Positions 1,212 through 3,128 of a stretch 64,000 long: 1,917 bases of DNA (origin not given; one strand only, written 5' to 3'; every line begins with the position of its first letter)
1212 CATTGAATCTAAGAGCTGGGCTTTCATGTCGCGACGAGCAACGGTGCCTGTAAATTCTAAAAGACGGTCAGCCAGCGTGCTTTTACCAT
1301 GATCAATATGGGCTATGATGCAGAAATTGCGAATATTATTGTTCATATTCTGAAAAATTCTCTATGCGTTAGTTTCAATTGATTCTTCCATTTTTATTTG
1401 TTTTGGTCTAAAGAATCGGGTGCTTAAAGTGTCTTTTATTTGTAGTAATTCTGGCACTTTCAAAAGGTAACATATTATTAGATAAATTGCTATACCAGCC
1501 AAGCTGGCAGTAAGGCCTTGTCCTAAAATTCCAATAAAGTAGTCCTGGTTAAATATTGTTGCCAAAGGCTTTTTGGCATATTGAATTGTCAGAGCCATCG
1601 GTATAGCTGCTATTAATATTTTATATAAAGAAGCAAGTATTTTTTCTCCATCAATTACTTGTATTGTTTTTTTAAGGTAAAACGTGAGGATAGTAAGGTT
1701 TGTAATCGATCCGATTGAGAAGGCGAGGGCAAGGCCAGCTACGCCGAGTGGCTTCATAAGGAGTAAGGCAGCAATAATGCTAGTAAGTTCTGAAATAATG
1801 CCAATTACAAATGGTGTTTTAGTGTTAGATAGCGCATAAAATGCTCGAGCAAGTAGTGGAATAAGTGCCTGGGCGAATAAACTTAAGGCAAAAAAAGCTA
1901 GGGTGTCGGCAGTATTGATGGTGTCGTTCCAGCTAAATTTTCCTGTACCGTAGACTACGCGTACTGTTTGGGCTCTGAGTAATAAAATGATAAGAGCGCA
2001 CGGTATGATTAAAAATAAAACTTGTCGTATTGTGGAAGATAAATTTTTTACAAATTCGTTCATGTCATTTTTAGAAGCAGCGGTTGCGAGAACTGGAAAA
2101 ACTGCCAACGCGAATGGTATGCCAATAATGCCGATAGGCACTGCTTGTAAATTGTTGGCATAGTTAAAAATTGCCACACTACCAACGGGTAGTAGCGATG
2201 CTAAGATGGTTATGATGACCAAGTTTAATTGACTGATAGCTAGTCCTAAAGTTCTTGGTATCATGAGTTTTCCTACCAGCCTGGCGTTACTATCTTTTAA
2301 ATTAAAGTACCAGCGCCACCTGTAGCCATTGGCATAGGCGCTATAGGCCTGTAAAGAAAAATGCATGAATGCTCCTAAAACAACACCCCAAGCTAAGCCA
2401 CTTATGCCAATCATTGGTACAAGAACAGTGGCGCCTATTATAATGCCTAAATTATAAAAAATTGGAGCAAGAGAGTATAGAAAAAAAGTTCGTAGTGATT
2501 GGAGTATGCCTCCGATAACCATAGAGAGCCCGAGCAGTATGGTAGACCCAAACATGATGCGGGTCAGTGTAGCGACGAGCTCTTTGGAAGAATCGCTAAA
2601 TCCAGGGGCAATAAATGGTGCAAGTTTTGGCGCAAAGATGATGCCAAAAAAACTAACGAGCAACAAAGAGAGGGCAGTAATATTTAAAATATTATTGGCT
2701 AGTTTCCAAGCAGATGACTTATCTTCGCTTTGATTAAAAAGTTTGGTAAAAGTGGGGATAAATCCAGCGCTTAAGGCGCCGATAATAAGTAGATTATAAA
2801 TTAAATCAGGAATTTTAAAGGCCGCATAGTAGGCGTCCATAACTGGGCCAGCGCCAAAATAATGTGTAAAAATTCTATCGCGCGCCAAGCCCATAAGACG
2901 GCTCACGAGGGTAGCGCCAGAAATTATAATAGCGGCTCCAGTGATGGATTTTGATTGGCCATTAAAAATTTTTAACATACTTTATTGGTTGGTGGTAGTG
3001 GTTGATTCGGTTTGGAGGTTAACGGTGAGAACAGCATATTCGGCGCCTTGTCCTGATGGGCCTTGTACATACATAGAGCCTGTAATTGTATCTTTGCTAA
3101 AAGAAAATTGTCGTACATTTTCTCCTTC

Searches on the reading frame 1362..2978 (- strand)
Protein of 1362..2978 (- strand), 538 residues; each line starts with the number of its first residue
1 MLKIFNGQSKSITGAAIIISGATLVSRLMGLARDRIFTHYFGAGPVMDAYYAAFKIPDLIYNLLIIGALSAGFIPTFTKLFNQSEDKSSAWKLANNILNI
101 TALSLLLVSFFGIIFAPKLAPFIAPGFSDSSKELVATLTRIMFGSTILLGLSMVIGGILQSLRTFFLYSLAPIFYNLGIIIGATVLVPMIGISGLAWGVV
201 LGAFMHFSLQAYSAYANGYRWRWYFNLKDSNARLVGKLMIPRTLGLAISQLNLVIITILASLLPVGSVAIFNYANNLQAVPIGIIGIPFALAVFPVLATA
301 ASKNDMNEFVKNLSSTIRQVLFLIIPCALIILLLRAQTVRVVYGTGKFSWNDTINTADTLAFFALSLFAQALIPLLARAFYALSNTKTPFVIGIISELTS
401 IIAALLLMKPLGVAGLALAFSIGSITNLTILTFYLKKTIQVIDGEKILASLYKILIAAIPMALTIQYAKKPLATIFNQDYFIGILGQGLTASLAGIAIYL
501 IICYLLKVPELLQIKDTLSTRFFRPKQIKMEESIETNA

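Call 9: search_protein_families(library=pfam, proteins=[window:1362-2978:-], max_evalue=0.001)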
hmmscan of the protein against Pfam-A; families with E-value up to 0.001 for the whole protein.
window:1362-2978:- (538 aa): 2 families
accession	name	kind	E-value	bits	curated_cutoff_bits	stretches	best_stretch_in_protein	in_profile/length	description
PF03023.19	MurJ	-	2.1e-98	330.3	27.4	1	38-470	2-434/451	Lipid II flippase MurJ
PF01943.22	Polysacc_synt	-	8.7e-06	25.8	28.2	1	71-298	54-271/274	Polysaccharide biosynthesis protein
